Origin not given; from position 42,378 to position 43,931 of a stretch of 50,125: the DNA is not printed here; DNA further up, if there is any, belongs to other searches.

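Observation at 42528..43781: Regulator made of four tandem GntR winged-helix domains with no effector domain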

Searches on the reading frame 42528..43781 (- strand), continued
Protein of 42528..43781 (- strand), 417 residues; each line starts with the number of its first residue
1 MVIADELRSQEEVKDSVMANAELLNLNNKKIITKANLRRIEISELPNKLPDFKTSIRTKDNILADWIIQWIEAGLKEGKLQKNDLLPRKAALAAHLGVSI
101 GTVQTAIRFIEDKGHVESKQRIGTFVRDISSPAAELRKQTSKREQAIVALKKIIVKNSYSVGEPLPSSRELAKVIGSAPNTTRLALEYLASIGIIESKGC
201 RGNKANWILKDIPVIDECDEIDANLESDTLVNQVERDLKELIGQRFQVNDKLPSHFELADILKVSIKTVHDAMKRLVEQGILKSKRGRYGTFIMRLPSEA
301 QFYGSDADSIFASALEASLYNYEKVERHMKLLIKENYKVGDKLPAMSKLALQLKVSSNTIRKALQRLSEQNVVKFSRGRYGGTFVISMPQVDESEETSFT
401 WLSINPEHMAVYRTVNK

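Call 29: search_protein_families(library=pfam, proteins=[P0227, P0230, P0233, P0237, P0252, P0254, P0255, P0258, P0261, P0264], max_evalue=0.001)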
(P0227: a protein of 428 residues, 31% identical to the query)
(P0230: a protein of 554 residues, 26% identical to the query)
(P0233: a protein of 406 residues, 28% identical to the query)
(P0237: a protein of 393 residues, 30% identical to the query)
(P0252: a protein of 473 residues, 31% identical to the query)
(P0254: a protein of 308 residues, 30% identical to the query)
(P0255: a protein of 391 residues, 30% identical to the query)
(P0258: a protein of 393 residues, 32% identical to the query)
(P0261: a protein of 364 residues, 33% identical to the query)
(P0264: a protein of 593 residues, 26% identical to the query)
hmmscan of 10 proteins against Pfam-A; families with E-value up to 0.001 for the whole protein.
P0227 (428 aa): 12 families
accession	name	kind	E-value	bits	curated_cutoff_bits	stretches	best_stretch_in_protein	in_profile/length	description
PF00392.27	GntR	-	1.9e-57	191.2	27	4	350-412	2-64/64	Bacterial regulatory proteins, gntR family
PF13545.12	HTH_Crp_2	-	3.5e-11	43.3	27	0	280-311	26-56/70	Crp-like helix-turn-helix domain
PF02082.26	Rrf2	-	1.4e-07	32.1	30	0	277-313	24-60/132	Iron-dependent Transcriptional regulator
PF13730.12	HTH_36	-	2.3e-07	30.9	25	0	177-206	26-55/55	Helix-turn-helix domain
PF13412.12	HTH_24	-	4.5e-07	29.8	21.9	0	374-402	19-47/48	Winged helix-turn-helix DNA-binding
PF14502.12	HTH_41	-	5.3e-07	29.4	25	0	368-412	2-48/48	Helix-turn-helix domain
PF12802.13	MarR_2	-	5.8e-06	26.8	27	0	262-308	7-52/61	MarR family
PF01325.25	Fe_dep_repress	-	9.1e-06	26.2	26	0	175-213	21-59/60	Iron dependent repressor, N-terminal DNA binding domain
PF07848.18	PaaX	-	1.2e-05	25.8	24.8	0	277-309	24-56/70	PaaX-like protein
PF01047.28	MarR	-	3.4e-05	24.1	24.6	0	177-206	18-47/59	MarR family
PF14394.12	DUF4423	-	0.00027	21.2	30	0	269-318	29-77/165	Domain of unknown function (DUF4423)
PF01978.25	TrmB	-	0.00034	20.9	25.6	0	179-210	25-56/68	Sugar-specific transcriptional regulator TrmB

P0230 (554 aa): 2 families
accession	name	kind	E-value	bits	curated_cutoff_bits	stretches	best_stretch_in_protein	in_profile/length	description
PF00392.27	GntR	-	1.1e-28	99.1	27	2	461-520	3-58/64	Bacterial regulatory proteins, gntR family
PF14502.12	HTH_41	-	7.2e-05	22.6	25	0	482-516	2-36/48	Helix-turn-helix domain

P0233 (406 aa): 23 families
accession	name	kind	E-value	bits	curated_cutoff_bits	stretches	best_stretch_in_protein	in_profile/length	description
PF00392.27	GntR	-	9e-74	243.5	27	5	7-65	6-64/64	Bacterial regulatory proteins, gntR family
PF14502.12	HTH_41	-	4.3e-17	61.7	25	0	334-367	3-36/48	Helix-turn-helix domain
PF13545.12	HTH_Crp_2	-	6.5e-17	61.7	27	1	181-214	24-57/70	Crp-like helix-turn-helix domain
PF13730.12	HTH_36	-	2.7e-13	49.9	25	0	179-209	25-55/55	Helix-turn-helix domain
PF08279.18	HTH_11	-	9e-13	48.3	25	0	30-62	20-53/55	HTH domain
PF02082.26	Rrf2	-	1.1e-10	42.1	30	0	29-62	27-60/132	Iron-dependent Transcriptional regulator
PF20024.5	DUF6432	-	2.4e-09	37.8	29.6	0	107-168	35-96/97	Family of unknown function (DUF6432)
PF08220.18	HTH_DeoR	-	7.2e-08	32.5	21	0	30-60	19-49/57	DeoR-like helix-turn-helix domain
PF01325.25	Fe_dep_repress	-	1.2e-07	32.2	26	0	101-129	23-51/60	Iron dependent repressor, N-terminal DNA binding domain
PF01978.25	TrmB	-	1.2e-07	31.9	25.6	0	182-221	25-64/68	Sugar-specific transcriptional regulator TrmB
PF12840.13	HTH_20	-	1.3e-07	31.9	27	0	342-367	23-48/51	Helix-turn-helix domain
PF12802.13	MarR_2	-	2.9e-07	31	27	0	181-215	22-55/61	MarR family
PF25213.1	HVO_A0261_N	-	2.9e-07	30.7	35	0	106-131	30-55/86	HVO_A0261 N-terminal domain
PF13412.12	HTH_24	-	4.1e-07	29.9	21.9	0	339-367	19-47/48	Winged helix-turn-helix DNA-binding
PF04967.18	HTH_10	-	5.5e-06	26.5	23.1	0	104-125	27-48/53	HTH DNA binding domain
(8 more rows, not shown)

P0237 (393 aa): 14 families
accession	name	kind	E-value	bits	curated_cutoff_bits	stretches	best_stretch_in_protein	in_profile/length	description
PF00392.27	GntR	-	2.7e-69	229.2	27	5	89-150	3-64/64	Bacterial regulatory proteins, gntR family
PF02082.26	Rrf2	-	3.1e-15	56.9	30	0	32-77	21-66/132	Iron-dependent Transcriptional regulator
PF13545.12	HTH_Crp_2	-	1.6e-13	50.8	27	0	185-227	21-62/70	Crp-like helix-turn-helix domain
PF04316.19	FlgM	-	6.3e-10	39.6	25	0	12-31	26-45/55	Anti-sigma-28 factor, FlgM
PF13412.12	HTH_24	-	4.9e-09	36.1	21.9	0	189-216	20-47/48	Winged helix-turn-helix DNA-binding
PF12802.13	MarR_2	-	2.4e-08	34.5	27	0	36-65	22-51/61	MarR family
PF13518.12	HTH_28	-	3.3e-08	33.9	25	0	191-215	17-41/52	Helix-turn-helix domain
PF07848.18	PaaX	-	7.6e-07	29.7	24.8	0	28-68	17-57/70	PaaX-like protein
PF13384.12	HTH_23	-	1e-05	25.6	24.6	0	36-64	19-47/50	Homeodomain-like domain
PF08279.18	HTH_11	-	1.2e-05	25.5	25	0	347-372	18-43/55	HTH domain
PF01726.22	LexA_DNA_bind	-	2e-05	24.7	23.7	0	322-374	8-56/65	LexA DNA binding domain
PF25213.1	HVO_A0261_N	-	0.00018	21.8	35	0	188-219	26-57/86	HVO_A0261 N-terminal domain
PF13730.12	HTH_36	-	0.00028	21.1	25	0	341-374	22-55/55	Helix-turn-helix domain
PF14502.12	HTH_41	-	0.00047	20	25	0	33-73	5-46/48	Helix-turn-helix domain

P0252 (473 aa): 22 families
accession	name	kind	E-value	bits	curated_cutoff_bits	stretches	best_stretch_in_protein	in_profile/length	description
PF00392.27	GntR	-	1.2e-65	217.5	27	5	189-250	3-64/64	Bacterial regulatory proteins, gntR family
PF13545.12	HTH_Crp_2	-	3.3e-17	62.7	27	1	43-76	23-56/70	Crp-like helix-turn-helix domain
PF02082.26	Rrf2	-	4.3e-15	56.5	30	0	378-421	20-63/132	Iron-dependent Transcriptional regulator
PF14502.12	HTH_41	-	1.9e-13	50.1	25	1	116-156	2-42/48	Helix-turn-helix domain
PF08279.18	HTH_11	-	3.6e-12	46.4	25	1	380-421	15-54/55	HTH domain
PF13412.12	HTH_24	-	2.7e-10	40.1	21.9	0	46-73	21-48/48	Winged helix-turn-helix DNA-binding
PF12802.13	MarR_2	-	1.6e-09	38.2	27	0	40-76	19-54/61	MarR family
PF13730.12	HTH_36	-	1.9e-09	37.6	25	0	287-317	25-55/55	Helix-turn-helix domain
PF16365.12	EutK_C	-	7.7e-08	32.7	27.5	0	382-416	15-49/52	Ethanolamine utilization protein EutK C-terminus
PF01047.28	MarR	-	3.6e-07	30.4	24.6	0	46-73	21-48/59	MarR family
PF01978.25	TrmB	-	5.3e-07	29.8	25.6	0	124-162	26-64/68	Sugar-specific transcriptional regulator TrmB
PF25213.1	HVO_A0261_N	-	7.9e-07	29.3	35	0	43-76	25-58/86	HVO_A0261 N-terminal domain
PF09012.17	FeoC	-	2.5e-06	28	21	0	381-414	14-47/69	FeoC like transcriptional regulator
PF08222.17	HTH_CodY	-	1.3e-05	25.2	27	0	47-76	9-38/61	CodY helix-turn-helix domain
PF01325.25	Fe_dep_repress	-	9e-05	23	26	0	43-77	23-57/60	Iron dependent repressor, N-terminal DNA binding domain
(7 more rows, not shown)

P0254 (308 aa): 5 families
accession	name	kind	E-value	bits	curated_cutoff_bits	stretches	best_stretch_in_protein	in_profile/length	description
PF00392.27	GntR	-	5.8e-55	183.3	27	3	93-153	4-64/64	Bacterial regulatory proteins, gntR family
PF02082.26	Rrf2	-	8.8e-09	36.1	30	0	36-79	25-69/132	Iron-dependent Transcriptional regulator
PF07848.18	PaaX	-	5.3e-06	27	24.8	0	119-148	29-58/70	PaaX-like protein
PF13545.12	HTH_Crp_2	-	0.00016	22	27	0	115-157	24-63/70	Crp-like helix-turn-helix domain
PF04316.19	FlgM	-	0.00028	21.5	25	0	8-29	21-43/55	Anti-sigma-28 factor, FlgM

P0255 (391 aa): 13 families
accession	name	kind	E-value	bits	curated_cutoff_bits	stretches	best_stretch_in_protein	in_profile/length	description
PF00392.27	GntR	-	3.6e-67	222.4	27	5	5-62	2-59/64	Bacterial regulatory proteins, gntR family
PF13545.12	HTH_Crp_2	-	9e-22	77.3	27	0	33-70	28-65/70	Crp-like helix-turn-helix domain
PF14502.12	HTH_41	-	2.3e-13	49.8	25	0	338-380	3-47/48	Helix-turn-helix domain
PF08279.18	HTH_11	-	2.9e-07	30.7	25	0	345-378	19-51/55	HTH domain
PF13730.12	HTH_36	-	4.9e-07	29.9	25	0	109-138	25-54/55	Helix-turn-helix domain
PF01325.25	Fe_dep_repress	-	9.5e-07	29.4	26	0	338-378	19-59/60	Iron dependent repressor, N-terminal DNA binding domain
PF25213.1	HVO_A0261_N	-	1.4e-06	28.5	35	0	343-380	26-61/86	HVO_A0261 N-terminal domain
PF12802.13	MarR_2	-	4.7e-06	27.1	27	0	110-139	21-50/61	MarR family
PF01047.28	MarR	-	2.4e-05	24.6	24.6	0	111-139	19-47/59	MarR family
PF04316.19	FlgM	-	2.8e-05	24.7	25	0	93-104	32-43/55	Anti-sigma-28 factor, FlgM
PF13613.12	HTH_Tnp_4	-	3.6e-05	23.7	27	0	110-132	20-42/53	Helix-turn-helix of DDE superfamily endonuclease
PF07022.19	Phage_CI_repr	-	5.5e-05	23.9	22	0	114-127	17-30/65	Bacteriophage CI repressor helix-turn-helix domain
PF13412.12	HTH_24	-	0.00043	20.3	21.9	0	115-139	23-47/48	Winged helix-turn-helix DNA-binding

P0258 (393 aa): 12 families
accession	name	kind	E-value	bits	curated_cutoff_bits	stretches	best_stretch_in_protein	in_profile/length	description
PF00392.27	GntR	-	3.4e-63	209.6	27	5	145-204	5-64/64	Bacterial regulatory proteins, gntR family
PF14502.12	HTH_41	-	7.2e-15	54.6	25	0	161-195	3-37/48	Helix-turn-helix domain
PF08279.18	HTH_11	-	1.2e-14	54.4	25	0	18-49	21-53/55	HTH domain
PF13545.12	HTH_Crp_2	-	1.8e-12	47.5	27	0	241-281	26-65/70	Crp-like helix-turn-helix domain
PF02082.26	Rrf2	-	1.2e-10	42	30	0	238-271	24-58/132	Iron-dependent Transcriptional regulator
PF13613.12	HTH_Tnp_4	-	2.4e-07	30.7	27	0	88-106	20-38/53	Helix-turn-helix of DDE superfamily endonuclease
PF07848.18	PaaX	-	5.3e-06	27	24.8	0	19-44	30-55/70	PaaX-like protein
PF13730.12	HTH_36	-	5.4e-06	26.6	25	0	314-345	22-53/55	Helix-turn-helix domain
PF12802.13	MarR_2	-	1.4e-05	25.6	27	0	238-273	21-56/61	MarR family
PF13412.12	HTH_24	-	3.8e-05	23.6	21.9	0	240-267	20-47/48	Winged helix-turn-helix DNA-binding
PF25213.1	HVO_A0261_N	-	6.6e-05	23.1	35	0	238-276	25-61/86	HVO_A0261 N-terminal domain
PF04967.18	HTH_10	-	0.00016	21.9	23.1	0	90-106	26-42/53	HTH DNA binding domain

P0261 (364 aa): 14 families
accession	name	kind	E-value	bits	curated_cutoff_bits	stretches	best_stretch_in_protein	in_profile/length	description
PF00392.27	GntR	-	5e-33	113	27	2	20-78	6-64/64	Bacterial regulatory proteins, gntR family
PF07729.17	FCD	-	7e-21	75.4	24.3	1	180-301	1-124/125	FCD domain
PF14502.12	HTH_41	-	4.1e-09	36.2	25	0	33-78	1-48/48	Helix-turn-helix domain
PF01022.26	HTH_5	-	2.2e-07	31.1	22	0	43-69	20-46/47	Bacterial regulatory protein, arsR family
PF13730.12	HTH_36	-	0.00016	21.8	25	0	43-66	30-53/55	Helix-turn-helix domain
PF03965.22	Penicillinase_R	-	0.00018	22.3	22.6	0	125-166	28-69/115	Penicillinase repressor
PF08279.18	HTH_11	-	0.00021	21.6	25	0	123-147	20-44/55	HTH domain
PF05732.17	RepL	-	0.00021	21.3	20.3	0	40-82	77-119/164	Firmicute plasmid replication protein (RepL)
PF21984.2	DnaD_N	-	0.00042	20.9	27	0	115-152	32-69/101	DnaD N-terminal domain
PF02082.26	Rrf2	-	0.00042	20.9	30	0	41-75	26-60/132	Iron-dependent Transcriptional regulator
PF21933.2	MCM5_C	-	0.00042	20.6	27.2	0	42-72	23-52/59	MCM5, C-terminal domain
PF08222.17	HTH_CodY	-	0.00081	19.4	27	0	43-78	9-46/61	CodY helix-turn-helix domain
PF04539.22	Sigma70_r3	-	0.00085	19.8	25.3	0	113-155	15-57/78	Sigma-70 region 3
PF09339.16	HTH_IclR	-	0.00089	19.4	22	0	43-70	23-50/52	IclR helix-turn-helix domain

P0264 (593 aa): 11 families
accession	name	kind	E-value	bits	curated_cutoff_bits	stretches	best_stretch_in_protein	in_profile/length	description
PF00392.27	GntR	-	3.5e-69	228.8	27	5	444-501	3-61/64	Bacterial regulatory proteins, gntR family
PF02082.26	Rrf2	-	4.2e-13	50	30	0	462-511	21-70/132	Iron-dependent Transcriptional regulator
PF13545.12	HTH_Crp_2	-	6.5e-12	45.7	27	0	551-580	27-56/70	Crp-like helix-turn-helix domain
PF13730.12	HTH_36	-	5.3e-09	36.2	25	0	550-576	29-55/55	Helix-turn-helix domain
PF08279.18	HTH_11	-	6.3e-08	32.8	25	0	552-581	21-51/55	HTH domain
PF01978.25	TrmB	-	1.1e-07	32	25.6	0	464-500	22-58/68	Sugar-specific transcriptional regulator TrmB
PF13412.12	HTH_24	-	5.2e-06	26.4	21.9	0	465-495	18-48/48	Winged helix-turn-helix DNA-binding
PF05732.17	RepL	-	1.1e-05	25.4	20.3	0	465-498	76-109/164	Firmicute plasmid replication protein (RepL)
PF01726.22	LexA_DNA_bind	-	0.0001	22.5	23.7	0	479-500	41-62/65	LexA DNA binding domain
PF01047.28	MarR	-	0.0008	19.7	24.6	0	306-337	19-50/59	MarR family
PF01325.25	Fe_dep_repress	-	0.00094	19.8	26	0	480-501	38-59/60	Iron dependent repressor, N-terminal DNA binding domain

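Call 43: find_encoding_contigs(protein=P0002, flank=4000, max_places=3)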
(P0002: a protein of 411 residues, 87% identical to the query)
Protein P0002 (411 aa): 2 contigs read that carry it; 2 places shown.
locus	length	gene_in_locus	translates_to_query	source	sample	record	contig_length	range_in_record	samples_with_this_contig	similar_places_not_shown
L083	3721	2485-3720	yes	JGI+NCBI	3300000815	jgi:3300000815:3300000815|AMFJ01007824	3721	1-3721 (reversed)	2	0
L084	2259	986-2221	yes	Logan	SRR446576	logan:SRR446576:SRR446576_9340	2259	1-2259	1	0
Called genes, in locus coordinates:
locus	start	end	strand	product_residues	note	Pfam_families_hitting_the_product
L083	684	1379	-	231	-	PF01891:CbiM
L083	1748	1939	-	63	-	PF00830:Ribosomal_L28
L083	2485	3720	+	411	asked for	PF13545:HTH_Crp_2 (faint), PF14394:DUF4423 (faint), PF00392:GntR, PF05732:RepL (faint), PF01325:Fe_dep_repress (faint), PF02082:Rrf2 (faint), PF14502:HTH_41 (weak), PF00392:GntR, +10 more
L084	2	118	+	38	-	?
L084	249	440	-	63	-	PF00830:Ribosomal_L28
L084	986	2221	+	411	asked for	PF13545:HTH_Crp_2 (faint), PF14394:DUF4423 (faint), PF00392:GntR, PF05732:RepL (faint), PF01325:Fe_dep_repress (faint), PF02082:Rrf2 (faint), PF14502:HTH_41 (weak), PF00392:GntR, +10 more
